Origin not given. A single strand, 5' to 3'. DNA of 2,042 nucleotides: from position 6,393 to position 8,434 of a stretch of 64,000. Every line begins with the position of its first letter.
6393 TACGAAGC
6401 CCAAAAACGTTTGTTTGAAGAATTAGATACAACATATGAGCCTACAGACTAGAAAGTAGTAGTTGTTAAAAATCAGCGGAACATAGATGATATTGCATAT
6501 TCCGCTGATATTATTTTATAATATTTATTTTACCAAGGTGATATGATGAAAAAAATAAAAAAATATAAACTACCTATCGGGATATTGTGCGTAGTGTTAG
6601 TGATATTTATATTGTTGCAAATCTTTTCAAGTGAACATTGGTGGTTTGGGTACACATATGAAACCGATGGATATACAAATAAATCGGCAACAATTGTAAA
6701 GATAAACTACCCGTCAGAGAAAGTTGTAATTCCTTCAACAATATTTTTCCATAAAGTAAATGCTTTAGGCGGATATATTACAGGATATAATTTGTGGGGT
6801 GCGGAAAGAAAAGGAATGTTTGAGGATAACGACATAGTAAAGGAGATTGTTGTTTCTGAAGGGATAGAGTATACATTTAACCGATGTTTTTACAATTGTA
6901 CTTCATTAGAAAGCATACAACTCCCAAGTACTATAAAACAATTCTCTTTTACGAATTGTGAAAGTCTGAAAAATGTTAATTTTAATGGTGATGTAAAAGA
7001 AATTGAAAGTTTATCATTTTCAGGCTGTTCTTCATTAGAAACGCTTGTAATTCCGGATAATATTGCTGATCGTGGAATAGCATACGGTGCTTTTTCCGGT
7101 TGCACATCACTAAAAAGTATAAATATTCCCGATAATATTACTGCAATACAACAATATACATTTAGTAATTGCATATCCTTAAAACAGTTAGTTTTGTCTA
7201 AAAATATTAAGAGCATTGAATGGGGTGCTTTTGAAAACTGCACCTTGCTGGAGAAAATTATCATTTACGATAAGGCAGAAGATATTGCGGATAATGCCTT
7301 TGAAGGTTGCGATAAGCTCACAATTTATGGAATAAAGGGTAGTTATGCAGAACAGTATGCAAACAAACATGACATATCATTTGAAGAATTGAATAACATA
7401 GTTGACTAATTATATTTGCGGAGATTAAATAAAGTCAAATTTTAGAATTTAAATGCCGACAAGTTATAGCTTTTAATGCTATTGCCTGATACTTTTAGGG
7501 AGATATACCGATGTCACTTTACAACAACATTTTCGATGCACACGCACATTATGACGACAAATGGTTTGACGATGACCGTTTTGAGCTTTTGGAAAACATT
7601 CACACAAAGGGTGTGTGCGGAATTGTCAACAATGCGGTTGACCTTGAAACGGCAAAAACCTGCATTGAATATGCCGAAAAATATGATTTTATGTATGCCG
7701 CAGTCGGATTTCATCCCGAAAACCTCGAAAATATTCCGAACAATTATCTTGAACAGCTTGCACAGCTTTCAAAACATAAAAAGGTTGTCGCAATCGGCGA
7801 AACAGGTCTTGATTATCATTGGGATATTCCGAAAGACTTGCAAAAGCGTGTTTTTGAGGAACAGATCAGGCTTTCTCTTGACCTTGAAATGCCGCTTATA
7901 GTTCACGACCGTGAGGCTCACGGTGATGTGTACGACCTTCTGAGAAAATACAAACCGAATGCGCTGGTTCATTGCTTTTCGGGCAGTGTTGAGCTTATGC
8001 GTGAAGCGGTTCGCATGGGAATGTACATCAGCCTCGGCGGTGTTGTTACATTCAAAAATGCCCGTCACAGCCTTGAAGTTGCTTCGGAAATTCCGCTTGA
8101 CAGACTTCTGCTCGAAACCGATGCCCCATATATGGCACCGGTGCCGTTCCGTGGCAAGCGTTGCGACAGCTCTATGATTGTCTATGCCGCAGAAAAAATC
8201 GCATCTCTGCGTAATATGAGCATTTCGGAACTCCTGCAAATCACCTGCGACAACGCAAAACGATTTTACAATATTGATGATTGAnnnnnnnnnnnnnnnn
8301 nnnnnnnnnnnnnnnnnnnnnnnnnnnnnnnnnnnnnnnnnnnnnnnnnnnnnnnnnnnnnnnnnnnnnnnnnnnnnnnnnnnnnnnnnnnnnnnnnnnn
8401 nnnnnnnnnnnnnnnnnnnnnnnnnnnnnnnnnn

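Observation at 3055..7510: AT-rich 4.4-kb accessory insertion splitting the conserved metG-tatD pair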

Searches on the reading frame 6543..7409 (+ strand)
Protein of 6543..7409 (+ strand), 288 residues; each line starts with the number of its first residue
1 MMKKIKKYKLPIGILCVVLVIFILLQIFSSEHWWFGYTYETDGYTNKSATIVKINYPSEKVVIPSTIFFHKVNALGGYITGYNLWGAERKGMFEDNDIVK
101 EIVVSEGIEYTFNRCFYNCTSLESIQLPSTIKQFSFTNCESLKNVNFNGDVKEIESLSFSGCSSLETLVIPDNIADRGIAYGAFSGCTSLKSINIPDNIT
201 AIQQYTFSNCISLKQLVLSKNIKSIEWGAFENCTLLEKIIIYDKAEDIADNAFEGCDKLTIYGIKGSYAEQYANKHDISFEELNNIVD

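Call 3: search_protein_families(library=pfam, proteins=[window:6543-7409:+], max_evalue=0.01)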
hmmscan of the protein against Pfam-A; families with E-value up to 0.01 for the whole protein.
window:6543-7409:+ (288 aa): 4 families
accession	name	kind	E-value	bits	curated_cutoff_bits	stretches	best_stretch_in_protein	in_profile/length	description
PF13306.12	LRR_5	-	2.6e-37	128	27.7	2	179-262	25-106/127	BspA type Leucine rich repeat region (6 copies)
PF13855.12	LRR_8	-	3e-15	56.2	27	2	198-239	12-54/61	Leucine rich repeat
PF12799.13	LRR_4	-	3.8e-06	27.4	27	0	188-226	1-40/44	Leucine Rich repeats (2 copies)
PF23952.1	LRR_EndoS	-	8.5e-05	23.2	27.9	0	118-173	57-116/116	Endo-beta-N-acetylglucosaminidase EndoS LRR domain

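Call 78: find_encoding_contigs(protein=window:6546-7409:+, flank=6000, max_places=10)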
Protein window:6546-7409:+ (287 aa): 22 contigs read that carry it; 7 places shown.
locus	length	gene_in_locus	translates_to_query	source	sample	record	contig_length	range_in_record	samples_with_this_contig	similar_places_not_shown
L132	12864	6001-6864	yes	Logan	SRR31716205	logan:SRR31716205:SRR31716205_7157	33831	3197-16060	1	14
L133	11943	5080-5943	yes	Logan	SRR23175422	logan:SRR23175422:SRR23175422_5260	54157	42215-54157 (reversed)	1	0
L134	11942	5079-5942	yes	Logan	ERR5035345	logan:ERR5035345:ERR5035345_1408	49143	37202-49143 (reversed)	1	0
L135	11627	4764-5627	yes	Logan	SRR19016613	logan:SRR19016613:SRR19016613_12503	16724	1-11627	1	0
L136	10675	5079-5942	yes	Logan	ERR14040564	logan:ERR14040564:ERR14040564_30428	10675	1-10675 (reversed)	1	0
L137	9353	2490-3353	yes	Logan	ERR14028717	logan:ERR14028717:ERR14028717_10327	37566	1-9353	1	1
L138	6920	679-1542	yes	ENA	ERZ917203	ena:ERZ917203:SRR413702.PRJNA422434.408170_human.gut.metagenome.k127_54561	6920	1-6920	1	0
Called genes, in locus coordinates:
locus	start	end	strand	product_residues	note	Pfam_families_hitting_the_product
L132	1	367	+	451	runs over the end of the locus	PF00209:SNF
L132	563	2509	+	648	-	PF00133:tRNA-synt_1, PF01406:tRNA-synt_1e, PF09334:tRNA-synt_1g, PF00133:tRNA-synt_1, PF08264:Anticodon_1 (weak), PF19303:Anticodon_3, PF01588:tRNA_bind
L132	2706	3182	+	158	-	PF16738:CBM26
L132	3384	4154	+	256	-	PF13306:LRR_5, PF13855:LRR_8 (faint), PF13306:LRR_5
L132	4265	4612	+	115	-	-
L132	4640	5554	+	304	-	PF00326:Peptidase_S9, PF02129:Peptidase_S15 (faint), PF12146:Hydrolase_4 (faint), PF20434:BD-FAE, PF10142:PhoPQ_related (weak)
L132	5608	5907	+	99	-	-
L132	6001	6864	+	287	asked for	PF13306:LRR_5, PF12799:LRR_4 (faint), PF13306:LRR_5, PF13855:LRR_8 (weak)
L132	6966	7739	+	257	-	PF01026:TatD_DNase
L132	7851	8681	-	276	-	-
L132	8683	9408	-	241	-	PF04203:Sortase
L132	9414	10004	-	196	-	-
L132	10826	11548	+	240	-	PF02706:Wzz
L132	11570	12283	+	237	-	PF10609:ParA, PF00142:Fer4_NifH (weak), PF01656:CbiA, PF09140:MipZ (faint), PF13614:AAA_31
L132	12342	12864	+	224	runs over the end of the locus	PF02397:Bac_transf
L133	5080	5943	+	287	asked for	PF13306:LRR_5, PF12799:LRR_4 (faint), PF13306:LRR_5, PF13855:LRR_8 (weak)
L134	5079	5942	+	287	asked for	PF13306:LRR_5, PF12799:LRR_4 (faint), PF13306:LRR_5, PF13855:LRR_8 (weak)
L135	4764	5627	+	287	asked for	PF13306:LRR_5, PF12799:LRR_4 (faint), PF13306:LRR_5, PF13855:LRR_8 (weak)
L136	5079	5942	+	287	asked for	PF13306:LRR_5, PF12799:LRR_4 (faint), PF13306:LRR_5, PF13855:LRR_8 (weak)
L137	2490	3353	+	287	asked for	PF13306:LRR_5, PF12799:LRR_4 (faint), PF13306:LRR_5, PF13855:LRR_8 (weak)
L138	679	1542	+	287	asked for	PF13306:LRR_5, PF12799:LRR_4 (faint), PF13306:LRR_5, PF13855:LRR_8 (weak)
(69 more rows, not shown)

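Call 81: search_protein_families(library=phrogs, proteins=[window:6543-7409:+], max_evalue=0.001)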
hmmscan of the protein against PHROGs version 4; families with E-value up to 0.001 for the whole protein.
window:6543-7409:+ (288 aa): 2 families
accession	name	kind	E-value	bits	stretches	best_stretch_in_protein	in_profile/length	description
phrog_35892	-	unknown function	1e-22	80.7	2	181-266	616-701/1181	-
phrog_18805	-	unknown function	2e-21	77.4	1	86-272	245-413/457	-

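Call 82: search_protein_families(library=padloc, proteins=[window:6543-7409:+], max_evalue=0.001)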
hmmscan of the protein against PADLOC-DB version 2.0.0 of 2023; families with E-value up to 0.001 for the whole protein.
window:6543-7409:+ (288 aa): 0 families

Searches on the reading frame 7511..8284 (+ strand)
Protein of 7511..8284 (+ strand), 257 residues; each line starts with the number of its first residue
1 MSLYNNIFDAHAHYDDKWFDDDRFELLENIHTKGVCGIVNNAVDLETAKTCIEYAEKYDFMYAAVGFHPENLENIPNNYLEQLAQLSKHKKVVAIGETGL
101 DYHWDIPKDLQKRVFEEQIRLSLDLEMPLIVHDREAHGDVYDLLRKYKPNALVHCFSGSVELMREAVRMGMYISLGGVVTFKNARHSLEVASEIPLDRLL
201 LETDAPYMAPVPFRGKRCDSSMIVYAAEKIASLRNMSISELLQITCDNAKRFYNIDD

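Call 3: search_protein_families(library=pfam, proteins=[window:7511-8284:+], max_evalue=0.01)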
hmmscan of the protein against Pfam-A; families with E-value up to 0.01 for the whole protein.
window:7511-8284:+ (257 aa): 1 family
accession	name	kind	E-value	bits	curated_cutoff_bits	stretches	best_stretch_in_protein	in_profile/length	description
PF01026.27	TatD_DNase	-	2.8e-81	273.1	27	1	8-254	1-253/253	TatD related DNase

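Call 14: find_encoding_contigs(protein=window:7511-8284:+, flank=10000, max_places=10)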
Protein window:7511-8284:+ (257 aa): 24 contigs read that carry it; 9 places shown.
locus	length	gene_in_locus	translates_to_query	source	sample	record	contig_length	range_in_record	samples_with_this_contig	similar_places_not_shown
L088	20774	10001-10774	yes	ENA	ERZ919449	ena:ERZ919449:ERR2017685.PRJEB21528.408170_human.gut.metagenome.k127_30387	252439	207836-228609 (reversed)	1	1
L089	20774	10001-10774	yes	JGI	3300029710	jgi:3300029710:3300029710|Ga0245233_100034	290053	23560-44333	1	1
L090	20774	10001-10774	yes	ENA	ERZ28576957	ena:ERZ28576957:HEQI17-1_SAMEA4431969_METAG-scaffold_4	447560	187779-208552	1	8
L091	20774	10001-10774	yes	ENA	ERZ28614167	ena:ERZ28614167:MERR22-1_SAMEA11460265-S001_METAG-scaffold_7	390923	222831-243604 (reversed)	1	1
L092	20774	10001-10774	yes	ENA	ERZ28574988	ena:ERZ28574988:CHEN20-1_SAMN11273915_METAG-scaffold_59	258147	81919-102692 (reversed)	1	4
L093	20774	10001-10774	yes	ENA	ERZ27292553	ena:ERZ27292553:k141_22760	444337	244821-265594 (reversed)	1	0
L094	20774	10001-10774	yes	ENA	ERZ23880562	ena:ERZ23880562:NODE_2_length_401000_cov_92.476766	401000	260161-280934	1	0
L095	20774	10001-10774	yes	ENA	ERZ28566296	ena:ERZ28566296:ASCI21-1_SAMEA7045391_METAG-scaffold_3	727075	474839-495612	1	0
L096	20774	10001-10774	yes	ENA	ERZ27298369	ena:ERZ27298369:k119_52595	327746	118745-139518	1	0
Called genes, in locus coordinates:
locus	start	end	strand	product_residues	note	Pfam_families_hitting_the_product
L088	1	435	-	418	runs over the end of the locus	PF00464:SHMT, PF00155:Aminotran_1_2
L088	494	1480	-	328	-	PF01207:Dus, PF01180:DHO_dh (faint), PF00977:His_biosynth (faint), PF04131:NanE (faint)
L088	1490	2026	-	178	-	-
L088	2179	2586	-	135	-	PF04237:YjbR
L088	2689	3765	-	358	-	PF00365:PFK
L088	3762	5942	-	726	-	PF13089:PP_kinase_N, PF02503:PP_kinase, PF17941:PP_kinase_C_1, PF13091:PLDc_2 (faint), PF13090:PP_kinase_C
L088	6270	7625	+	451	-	PF00209:SNF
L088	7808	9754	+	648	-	PF00133:tRNA-synt_1, PF01406:tRNA-synt_1e, PF09334:tRNA-synt_1g, PF00133:tRNA-synt_1, PF08264:Anticodon_1, PF19303:Anticodon_3, PF01588:tRNA_bind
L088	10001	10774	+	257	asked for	PF01026:TatD_DNase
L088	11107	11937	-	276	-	-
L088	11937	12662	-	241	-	PF04203:Sortase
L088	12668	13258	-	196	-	-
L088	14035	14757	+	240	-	PF02706:Wzz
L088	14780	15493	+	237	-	PF10609:ParA, PF00142:Fer4_NifH (weak), PF01656:CbiA, PF13614:AAA_31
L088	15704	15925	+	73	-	PF02397:Bac_transf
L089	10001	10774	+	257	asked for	PF01026:TatD_DNase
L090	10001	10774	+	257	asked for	PF01026:TatD_DNase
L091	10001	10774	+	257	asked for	PF01026:TatD_DNase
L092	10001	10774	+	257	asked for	PF01026:TatD_DNase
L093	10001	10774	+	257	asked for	PF01026:TatD_DNase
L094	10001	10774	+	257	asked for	PF01026:TatD_DNase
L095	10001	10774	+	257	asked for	PF01026:TatD_DNase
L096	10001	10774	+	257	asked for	PF01026:TatD_DNase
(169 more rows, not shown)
